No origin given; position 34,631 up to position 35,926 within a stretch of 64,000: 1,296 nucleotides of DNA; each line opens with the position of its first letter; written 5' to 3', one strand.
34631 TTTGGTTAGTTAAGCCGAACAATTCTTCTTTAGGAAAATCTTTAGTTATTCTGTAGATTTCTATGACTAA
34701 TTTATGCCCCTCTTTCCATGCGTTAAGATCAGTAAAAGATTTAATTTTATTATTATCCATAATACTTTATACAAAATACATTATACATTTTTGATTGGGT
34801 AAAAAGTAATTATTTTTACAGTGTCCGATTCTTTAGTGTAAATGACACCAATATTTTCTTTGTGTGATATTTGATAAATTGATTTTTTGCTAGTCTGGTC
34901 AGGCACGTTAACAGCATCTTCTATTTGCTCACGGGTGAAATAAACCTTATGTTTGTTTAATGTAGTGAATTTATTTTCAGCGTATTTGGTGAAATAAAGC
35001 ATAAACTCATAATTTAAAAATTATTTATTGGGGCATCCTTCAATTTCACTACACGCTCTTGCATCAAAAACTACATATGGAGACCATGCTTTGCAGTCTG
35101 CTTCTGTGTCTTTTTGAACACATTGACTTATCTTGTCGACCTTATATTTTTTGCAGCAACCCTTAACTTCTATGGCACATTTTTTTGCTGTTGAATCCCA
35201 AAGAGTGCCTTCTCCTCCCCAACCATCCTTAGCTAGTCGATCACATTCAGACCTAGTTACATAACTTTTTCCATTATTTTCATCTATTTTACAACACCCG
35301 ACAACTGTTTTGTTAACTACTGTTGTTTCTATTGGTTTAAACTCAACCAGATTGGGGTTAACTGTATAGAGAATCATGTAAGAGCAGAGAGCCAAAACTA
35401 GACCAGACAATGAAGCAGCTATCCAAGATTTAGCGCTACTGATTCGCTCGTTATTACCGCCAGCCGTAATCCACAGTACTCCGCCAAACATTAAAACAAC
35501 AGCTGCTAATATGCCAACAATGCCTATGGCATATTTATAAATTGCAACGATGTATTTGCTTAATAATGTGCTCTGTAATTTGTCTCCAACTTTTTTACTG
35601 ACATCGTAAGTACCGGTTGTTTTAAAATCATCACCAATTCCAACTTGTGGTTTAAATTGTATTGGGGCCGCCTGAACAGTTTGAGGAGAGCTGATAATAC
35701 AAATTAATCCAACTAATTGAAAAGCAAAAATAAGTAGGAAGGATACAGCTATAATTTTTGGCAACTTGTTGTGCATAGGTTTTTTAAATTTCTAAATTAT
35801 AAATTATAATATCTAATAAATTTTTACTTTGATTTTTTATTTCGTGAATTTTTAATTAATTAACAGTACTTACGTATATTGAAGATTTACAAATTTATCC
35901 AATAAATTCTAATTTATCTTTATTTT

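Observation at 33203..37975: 2-oxoacid:ferredoxin oxidoreductase operon interrupted between alpha and beta subunits by 1.75 kb of accessory genes and peppered with repeats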

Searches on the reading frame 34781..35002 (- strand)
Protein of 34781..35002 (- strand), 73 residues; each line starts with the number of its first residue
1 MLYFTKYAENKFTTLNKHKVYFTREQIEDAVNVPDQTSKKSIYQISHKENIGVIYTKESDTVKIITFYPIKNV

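Call 3: search_protein_families(library=pfam, proteins=[window:34781-35002:-], max_evalue=0.01)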
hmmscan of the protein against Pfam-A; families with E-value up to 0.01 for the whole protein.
window:34781-35002:- (73 aa): 0 families

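Call 17: search_protein_families(library=pfam, proteins=[window:34781-35002:-], max_evalue=1)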
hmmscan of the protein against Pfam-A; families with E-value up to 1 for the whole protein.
window:34781-35002:- (73 aa): 0 families

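Call 20: search_protein_families(library=pfam, alignment_id=A1, max_evalue=1)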
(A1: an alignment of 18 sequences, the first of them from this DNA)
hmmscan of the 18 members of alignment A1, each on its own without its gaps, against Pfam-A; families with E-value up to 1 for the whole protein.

A. member 1, seq(73 aa): 0 families

B. families by the number of members that match (of 18 scanned): 12 families
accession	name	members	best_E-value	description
PF14076.12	DUF4258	6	0.00078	Domain of unknown function (DUF4258)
PF10488.14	PP1c_bdg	2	0.014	Phosphatase-1 catalytic subunit binding region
PF18423.6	zf_CopZ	1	0.00092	Zinc binding domain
PF22130.1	Phage_gp38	1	0.0019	Lactococcus phage gp38-like protein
PF22885.1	DUF7020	1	0.0048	Domain of unknown function (DUF7020)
PF18812.6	PBECR3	1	0.015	phage-Barnase-EndoU-ColicinE5/D-RelE like nuclease3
PF07160.18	SKA1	1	0.046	Spindle and kinetochore-associated protein 1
PF25007.1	DYH2-5-8_CC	1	0.067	Dynein axonemal heavy chain 2/5/8 coiled-coil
PF22125.1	Lreu_0056_like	1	0.07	Hypotheical protein Lreu_0056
PF22536.2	POLR3C_WHD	1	0.078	POLR3C, C-terminal winged-helix domain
PF16235.10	DUF4894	1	0.079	Domain of unknown function (DUF4894)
PF14436.11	EndoU_bacteria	1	0.089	Bacterial EndoU nuclease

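Call 21: search_solved_structures(query=A1, max_evalue=10, show_alignments=2)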
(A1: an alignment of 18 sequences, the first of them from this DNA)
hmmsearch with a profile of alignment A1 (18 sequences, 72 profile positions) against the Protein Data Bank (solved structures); distinct sequences matched with E-value up to 10: 3.
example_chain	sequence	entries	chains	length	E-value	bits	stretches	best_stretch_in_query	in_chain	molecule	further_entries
4bts_A8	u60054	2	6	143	0.64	13.3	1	17-39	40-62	40S RIBOSOMAL PROTEIN RPS25E | RPS25E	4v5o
4mkm_A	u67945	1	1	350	0.66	13.3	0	7-45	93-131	Putative surface anchored protein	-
3k1j_A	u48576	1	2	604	3.1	11.1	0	16-64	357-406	ATP-dependent protease Lon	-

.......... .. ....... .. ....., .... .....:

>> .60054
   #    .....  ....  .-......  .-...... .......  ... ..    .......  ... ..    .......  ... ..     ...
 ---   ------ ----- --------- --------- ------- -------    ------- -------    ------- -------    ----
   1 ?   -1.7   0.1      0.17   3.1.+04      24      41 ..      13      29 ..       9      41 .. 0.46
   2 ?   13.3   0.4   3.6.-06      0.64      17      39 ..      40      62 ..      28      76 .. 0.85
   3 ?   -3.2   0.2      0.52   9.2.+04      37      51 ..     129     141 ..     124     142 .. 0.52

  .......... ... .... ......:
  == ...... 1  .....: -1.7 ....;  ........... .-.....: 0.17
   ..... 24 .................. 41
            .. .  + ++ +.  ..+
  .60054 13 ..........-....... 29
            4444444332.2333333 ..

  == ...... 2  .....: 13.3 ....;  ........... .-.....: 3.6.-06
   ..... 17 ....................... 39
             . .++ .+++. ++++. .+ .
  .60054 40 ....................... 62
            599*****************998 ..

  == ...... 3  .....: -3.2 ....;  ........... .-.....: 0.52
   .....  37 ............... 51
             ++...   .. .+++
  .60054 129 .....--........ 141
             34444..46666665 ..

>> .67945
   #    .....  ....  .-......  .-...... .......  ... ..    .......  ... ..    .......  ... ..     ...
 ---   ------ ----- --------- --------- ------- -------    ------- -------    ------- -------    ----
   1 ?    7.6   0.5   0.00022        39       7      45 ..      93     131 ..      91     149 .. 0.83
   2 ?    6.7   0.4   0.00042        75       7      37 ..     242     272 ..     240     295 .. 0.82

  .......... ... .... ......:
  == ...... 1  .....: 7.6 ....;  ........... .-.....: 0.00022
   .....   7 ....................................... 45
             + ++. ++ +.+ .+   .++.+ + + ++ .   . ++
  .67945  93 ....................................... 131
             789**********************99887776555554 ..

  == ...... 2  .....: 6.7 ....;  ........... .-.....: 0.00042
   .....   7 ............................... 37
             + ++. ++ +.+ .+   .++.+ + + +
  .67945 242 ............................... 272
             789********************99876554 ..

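Call 32: search_protein_families(library=ncbifam, proteins=[window:34781-35002:-], max_evalue=0.001)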
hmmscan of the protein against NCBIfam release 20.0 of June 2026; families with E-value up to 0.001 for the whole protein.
window:34781-35002:- (73 aa): 0 families

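Call 50: find_homologous_proteins(query=A1, max_evalue=0.001)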
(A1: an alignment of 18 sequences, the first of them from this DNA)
Query A1 (18 sequences) (73 aa, profile of the alignment): 921 proteins with E <= 0.001 among 1571 candidates; the best 120 are listed.
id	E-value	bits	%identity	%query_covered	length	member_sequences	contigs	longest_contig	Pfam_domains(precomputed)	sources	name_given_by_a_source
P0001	1.8e-35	139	59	97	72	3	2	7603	-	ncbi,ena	-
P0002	2.3e-35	138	62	97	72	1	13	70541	-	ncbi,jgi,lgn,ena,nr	ncbi:hypothetical protein KKC83_04935 [Patescibacteria group bacterium]|nr:hypothetical protein [Can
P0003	3.4e-35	138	59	97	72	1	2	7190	-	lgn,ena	-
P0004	3.5e-35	138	65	97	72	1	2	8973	-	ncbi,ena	-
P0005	3.7e-35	137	59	97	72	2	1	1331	-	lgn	-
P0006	4.9e-35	137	58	97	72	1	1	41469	-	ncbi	ncbi:MAG: hypothetical protein V1825_03190 [Candidatus Falkowbacteria bacterium]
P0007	7.6e-35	137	68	100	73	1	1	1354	-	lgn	-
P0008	8.5e-35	136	61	97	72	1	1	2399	-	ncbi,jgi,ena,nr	ncbi:hypothetical protein KKE88_00355 [Patescibacteria group bacterium]|nr:hypothetical protein [Pat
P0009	8.6e-35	136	63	97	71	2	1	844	-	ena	-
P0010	1.1e-34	136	63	99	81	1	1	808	-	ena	-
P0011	1.2e-34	136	60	96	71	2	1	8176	-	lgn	-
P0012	1.3e-34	136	58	99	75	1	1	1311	-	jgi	-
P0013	1.5e-34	136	67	100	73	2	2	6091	-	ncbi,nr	ncbi:hypothetical protein L6249_02055 [Candidatus Parcubacteria bacterium]|nr:hypothetical protein [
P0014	1.7e-34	135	61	97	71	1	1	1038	-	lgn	-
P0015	1.8e-34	135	65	97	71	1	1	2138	-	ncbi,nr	ncbi:hypothetical protein KKF23_00530, partial [Patescibacteria group bacterium]|nr:hypothetical pro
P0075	1.9e-33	132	59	97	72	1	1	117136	-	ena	-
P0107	4.8e-33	131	66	96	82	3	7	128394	-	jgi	-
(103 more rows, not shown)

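Call 51: find_encoding_contigs(protein=P0107, flank=6000, max_places=3)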
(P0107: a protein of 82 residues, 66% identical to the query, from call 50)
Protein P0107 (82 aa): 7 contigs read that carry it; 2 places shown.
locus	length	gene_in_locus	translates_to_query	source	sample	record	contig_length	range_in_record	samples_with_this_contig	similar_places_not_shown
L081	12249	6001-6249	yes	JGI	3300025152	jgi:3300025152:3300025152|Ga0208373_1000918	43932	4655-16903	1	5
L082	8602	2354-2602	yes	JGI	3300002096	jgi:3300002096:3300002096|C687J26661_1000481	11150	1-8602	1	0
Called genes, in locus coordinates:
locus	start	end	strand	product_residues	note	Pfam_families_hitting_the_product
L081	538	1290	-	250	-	PF03372:Exo_endo_phos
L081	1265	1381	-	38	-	-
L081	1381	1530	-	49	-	-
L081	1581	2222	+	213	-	PF13462:Thioredoxin_4, PF13098:Thioredoxin_2 (faint), PF01323:DSBA, PF13743:Thioredoxin_5 (faint)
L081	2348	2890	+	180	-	PF01558:POR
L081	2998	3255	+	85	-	PF12797:Fer4_2 (weak), PF12837:Fer4_6 (weak), PF13237:Fer4_10, PF00037:Fer4 (weak), PF14697:Fer4_21, PF12838:Fer4_7, PF13187:Fer4_9, PF00037:Fer4, +5 more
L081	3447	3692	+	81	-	PF05635:23S_rRNA_IVP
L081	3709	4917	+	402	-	-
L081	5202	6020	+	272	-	PF18895:T4SS_pilin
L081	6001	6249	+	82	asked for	-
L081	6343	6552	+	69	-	-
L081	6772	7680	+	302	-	PF02775:TPP_enzyme_C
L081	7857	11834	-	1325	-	PF04997:RNA_pol_Rpb1_1, PF00623:RNA_pol_Rpb1_2, PF04983:RNA_pol_Rpb1_3, PF05000:RNA_pol_Rpb1_4, PF04998:RNA_pol_Rpb1_5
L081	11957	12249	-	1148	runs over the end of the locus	PF04563:RNA_pol_Rpb2_1, PF04561:RNA_pol_Rpb2_2, PF04565:RNA_pol_Rpb2_3, PF10385:RNA_pol_Rpb2_45, PF00562:RNA_pol_Rpb2_6, PF04560:RNA_pol_Rpb2_7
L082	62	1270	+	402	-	-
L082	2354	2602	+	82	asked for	-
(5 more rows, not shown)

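Call 52: find_encoding_contigs(protein=P0075, flank=6000, max_places=2)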
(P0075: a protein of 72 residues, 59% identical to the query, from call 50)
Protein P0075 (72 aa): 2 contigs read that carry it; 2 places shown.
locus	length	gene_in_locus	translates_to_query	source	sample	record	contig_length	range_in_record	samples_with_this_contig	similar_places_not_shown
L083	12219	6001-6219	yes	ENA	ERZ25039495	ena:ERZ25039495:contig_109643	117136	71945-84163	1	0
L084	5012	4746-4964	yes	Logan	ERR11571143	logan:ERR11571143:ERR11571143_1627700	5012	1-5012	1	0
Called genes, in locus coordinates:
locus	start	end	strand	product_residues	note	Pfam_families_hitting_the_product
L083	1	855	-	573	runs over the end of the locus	PF09972:DUF2207, PF20990:DUF2207_C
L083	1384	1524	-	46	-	-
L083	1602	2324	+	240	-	PF13462:Thioredoxin_4, PF13098:Thioredoxin_2 (weak), PF01323:DSBA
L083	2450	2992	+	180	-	PF01558:POR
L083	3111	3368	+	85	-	PF12797:Fer4_2 (weak), PF12837:Fer4_6, PF13237:Fer4_10, PF00037:Fer4, PF14697:Fer4_21, PF12838:Fer4_7, PF13187:Fer4_9, PF12797:Fer4_2 (weak), +8 more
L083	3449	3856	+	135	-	PF13366:PDDEXK_3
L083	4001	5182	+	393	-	PF01855:POR_N, PF02780:Transketolase_C (weak), PF17147:PFOR_II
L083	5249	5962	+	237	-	-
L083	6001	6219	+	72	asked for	-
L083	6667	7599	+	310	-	PF02775:TPP_enzyme_C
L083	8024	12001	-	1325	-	PF04997:RNA_pol_Rpb1_1, PF00623:RNA_pol_Rpb1_2, PF04983:RNA_pol_Rpb1_3, PF05000:RNA_pol_Rpb1_4, PF04998:RNA_pol_Rpb1_5, PF25984:BSH_YknX (faint)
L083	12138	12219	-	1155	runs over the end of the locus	PF04563:RNA_pol_Rpb2_1, PF04561:RNA_pol_Rpb2_2, PF04565:RNA_pol_Rpb2_3, PF10385:RNA_pol_Rpb2_45, PF00562:RNA_pol_Rpb2_6, PF04560:RNA_pol_Rpb2_7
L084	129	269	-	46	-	-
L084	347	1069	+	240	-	PF13462:Thioredoxin_4, PF13098:Thioredoxin_2 (weak), PF01323:DSBA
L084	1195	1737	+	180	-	PF01558:POR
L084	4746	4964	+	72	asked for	-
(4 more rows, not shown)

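Call 65: predict_structure(alignment_id=A4)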
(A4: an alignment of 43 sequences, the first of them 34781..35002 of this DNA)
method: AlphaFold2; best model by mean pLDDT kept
length: 73 residues; sequences in the alignment: 43
mean_pLDDT: 92.5   pTM: 0.79
mean pLDDT of the five models: 92.5, 91.3, 88.4, 85.4, 82.8
residues with pLDDT >= 90: 62; 70-90: 9; 50-70: 2; < 50: 0
segments of 3 or more residues with pLDDT < 50: none
pLDDT, mean of each block of 10 residues (from residue 1): 94 91 94 95 94 93 95 69
secondary structure, 60 per line:
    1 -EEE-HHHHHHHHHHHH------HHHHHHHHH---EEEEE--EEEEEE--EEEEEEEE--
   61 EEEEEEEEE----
elements in order: E2-4 H6-17 H24-32 E36-40 E43-48 E51-58 E61-69

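Call 67: fold_search(model_id=the predicted structure, library=pdb)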
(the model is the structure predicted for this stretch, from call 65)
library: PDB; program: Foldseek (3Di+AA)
matches with E <= 10: 870; with E <= 0.001: 0
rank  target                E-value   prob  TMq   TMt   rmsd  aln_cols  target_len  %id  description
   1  9g12_B                7.0e-03  1.00  0.63  0.56   3.6        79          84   11  Mycobacterium tuberculosis RelBE1 toxin-antitoxin system; rv1247c (relB1 antitoxin), rv1246c (relE1 toxin) (released 2025-12-17)
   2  7bwf_A                7.4e-03  1.00  0.55  0.48   5.4        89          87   12  YoeB-YefM complex from Staphylococcus aureus (released 2020-05-20)
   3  9g12_A                1.1e-02  1.00  0.65  0.57   3.5        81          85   11  Mycobacterium tuberculosis RelBE1 toxin-antitoxin system; rv1247c (relB1 antitoxin), rv1246c (relE1 toxin) (released 2025-12-17)
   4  2a6r_C                1.1e-02  1.00  0.55  0.50   4.4        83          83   13  Crystal structure of YoeB under PEG condition (released 2005-08-23)
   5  9lew_B                1.1e-02  1.00  0.53  0.45   5.1        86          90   14  The crystal structure of DinJ-YafQ complex from Vibrio cholerae (released 2025-07-30)
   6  4ml0_B                1.2e-02  1.00  0.56  0.48   4.3        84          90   12  Crystal structure of E.coli DinJ-YafQ complex (released 2014-06-25)
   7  4mmj                  1.3e-02  1.00  0.56  0.48   4.2        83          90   11  crystal structure of YafQ from E.coli strain BL21(DE3) (released 2014-06-25)
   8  4ltt                  1.4e-02  1.00  0.62  0.52   3.7        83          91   16  Crystal structure of native apo toxin from Helicobacter pylori (released 2014-02-05)
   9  1z8m_MODEL_1_A        1.5e-02  0.99  0.57  0.48   5.1        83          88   14  Solution structure of the conserved hypothtical protein HP0894 from Helicobacter pylori (released 2005-11-01)
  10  2khe_MODEL_1_A        1.7e-02  1.00  0.61  0.52   4.2        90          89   11  Solution Structure of the Bacterial Toxin Rele from Thermus Thermophilus HB8 (released 2010-03-31)
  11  4mmg_B                1.8e-02  0.99  0.55  0.47   4.7        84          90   13  crystal structure of YafQ mutant H87Q from E.coli (released 2014-06-25)
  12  4lsy_A                1.9e-02  1.00  0.64  0.55   3.4        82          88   13  Crystal structure of copper-bound L66S mutant toxin from Helicobacter pylori (released 2014-02-05)
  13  3g5o_B                2.1e-02  1.00  0.60  0.55   4.2        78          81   13  The crystal structure of the toxin-antitoxin complex RelBE2 (Rv2865-2866) from Mycobacterium tuberculosis (released 2009-04-14)
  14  6l8e_E                2.1e-02  0.99  0.57  0.50   4.9        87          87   13  Crystal structure of heterohexameric YoeB-YefM complex bound to 26bp-DNA (released 2020-09-02)
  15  4q2u_B                2.2e-02  1.00  0.59  0.50   4.3        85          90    9  Crystal structure of the E. coli DinJ-YafQ toxin-antitoxin complex (released 2014-06-11)
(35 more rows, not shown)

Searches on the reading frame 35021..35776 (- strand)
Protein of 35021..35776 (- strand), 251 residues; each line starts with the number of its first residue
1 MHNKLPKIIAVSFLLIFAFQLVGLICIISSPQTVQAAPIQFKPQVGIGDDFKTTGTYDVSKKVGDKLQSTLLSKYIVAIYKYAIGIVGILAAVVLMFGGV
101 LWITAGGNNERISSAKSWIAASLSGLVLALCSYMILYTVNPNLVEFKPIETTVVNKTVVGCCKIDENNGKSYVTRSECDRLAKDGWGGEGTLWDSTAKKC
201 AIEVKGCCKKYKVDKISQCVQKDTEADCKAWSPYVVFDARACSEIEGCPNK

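Call 3: search_protein_families(library=pfam, proteins=[window:35021-35776:-], max_evalue=0.01)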
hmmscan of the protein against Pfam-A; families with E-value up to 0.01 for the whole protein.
window:35021-35776:- (251 aa): 1 family
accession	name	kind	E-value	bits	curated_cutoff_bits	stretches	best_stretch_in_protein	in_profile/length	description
PF18895.5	T4SS_pilin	-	1.3e-07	32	26.6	1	76-138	9-70/71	Type IV secretion system pilin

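Call 32: search_protein_families(library=ncbifam, proteins=[window:35021-35776:-], max_evalue=0.001)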
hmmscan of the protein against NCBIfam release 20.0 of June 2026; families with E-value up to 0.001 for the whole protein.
window:35021-35776:- (251 aa): 0 families
